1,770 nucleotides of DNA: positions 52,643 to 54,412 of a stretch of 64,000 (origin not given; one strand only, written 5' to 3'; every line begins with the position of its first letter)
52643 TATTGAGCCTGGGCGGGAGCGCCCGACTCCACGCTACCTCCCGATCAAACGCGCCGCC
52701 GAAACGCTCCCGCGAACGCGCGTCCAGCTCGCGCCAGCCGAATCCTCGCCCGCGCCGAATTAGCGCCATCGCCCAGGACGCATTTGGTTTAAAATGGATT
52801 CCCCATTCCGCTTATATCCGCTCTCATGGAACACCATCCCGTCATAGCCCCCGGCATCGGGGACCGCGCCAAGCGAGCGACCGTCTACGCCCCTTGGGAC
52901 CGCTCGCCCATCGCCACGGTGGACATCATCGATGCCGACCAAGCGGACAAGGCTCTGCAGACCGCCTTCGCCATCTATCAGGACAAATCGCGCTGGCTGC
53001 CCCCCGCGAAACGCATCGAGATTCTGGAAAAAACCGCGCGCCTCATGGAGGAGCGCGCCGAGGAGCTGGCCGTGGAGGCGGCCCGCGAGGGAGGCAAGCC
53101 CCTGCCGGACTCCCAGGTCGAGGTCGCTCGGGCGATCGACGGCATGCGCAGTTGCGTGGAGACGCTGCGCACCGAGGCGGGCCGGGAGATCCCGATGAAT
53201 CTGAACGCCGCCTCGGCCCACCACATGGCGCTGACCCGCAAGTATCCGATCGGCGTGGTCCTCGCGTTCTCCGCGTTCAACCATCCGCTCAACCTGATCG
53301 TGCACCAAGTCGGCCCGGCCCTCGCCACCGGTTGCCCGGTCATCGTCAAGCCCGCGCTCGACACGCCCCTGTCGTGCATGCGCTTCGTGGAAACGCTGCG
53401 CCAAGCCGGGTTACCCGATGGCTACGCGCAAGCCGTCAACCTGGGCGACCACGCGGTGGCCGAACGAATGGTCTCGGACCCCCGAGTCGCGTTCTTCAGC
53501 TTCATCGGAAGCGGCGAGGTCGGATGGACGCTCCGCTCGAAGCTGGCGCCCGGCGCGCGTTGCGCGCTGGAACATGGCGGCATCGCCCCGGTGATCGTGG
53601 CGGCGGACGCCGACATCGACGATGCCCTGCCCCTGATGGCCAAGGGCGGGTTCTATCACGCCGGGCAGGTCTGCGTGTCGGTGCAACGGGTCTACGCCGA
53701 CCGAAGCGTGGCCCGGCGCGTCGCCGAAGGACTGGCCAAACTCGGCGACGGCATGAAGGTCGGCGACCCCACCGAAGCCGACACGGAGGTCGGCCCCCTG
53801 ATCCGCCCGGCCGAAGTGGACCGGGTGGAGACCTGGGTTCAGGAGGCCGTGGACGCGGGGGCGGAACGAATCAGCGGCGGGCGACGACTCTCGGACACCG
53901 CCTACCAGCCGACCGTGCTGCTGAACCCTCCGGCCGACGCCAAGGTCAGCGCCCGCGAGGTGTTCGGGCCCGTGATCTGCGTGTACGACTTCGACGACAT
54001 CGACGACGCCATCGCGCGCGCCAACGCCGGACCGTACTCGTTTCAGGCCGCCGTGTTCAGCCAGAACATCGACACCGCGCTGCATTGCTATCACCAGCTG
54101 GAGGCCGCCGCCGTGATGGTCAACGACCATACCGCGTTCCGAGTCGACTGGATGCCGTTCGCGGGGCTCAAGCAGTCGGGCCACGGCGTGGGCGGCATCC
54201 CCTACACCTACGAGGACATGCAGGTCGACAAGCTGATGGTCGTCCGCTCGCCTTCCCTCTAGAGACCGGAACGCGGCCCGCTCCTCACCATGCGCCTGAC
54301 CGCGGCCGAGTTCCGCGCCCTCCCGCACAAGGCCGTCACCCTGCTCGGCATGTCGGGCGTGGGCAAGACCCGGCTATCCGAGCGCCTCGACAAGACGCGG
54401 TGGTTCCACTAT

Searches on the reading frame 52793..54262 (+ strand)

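Call 52: search_protein_families(library=pfam, proteins=[window:52793-54262:+], max_evalue=0.00001)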
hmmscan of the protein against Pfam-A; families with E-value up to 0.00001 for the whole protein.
window:52793-54262:+ (489 aa): 1 family
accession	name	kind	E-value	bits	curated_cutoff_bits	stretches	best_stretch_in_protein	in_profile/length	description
PF00171.27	Aldedh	-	3.5e-123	412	23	1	27-477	7-456/461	Aldehyde dehydrogenase family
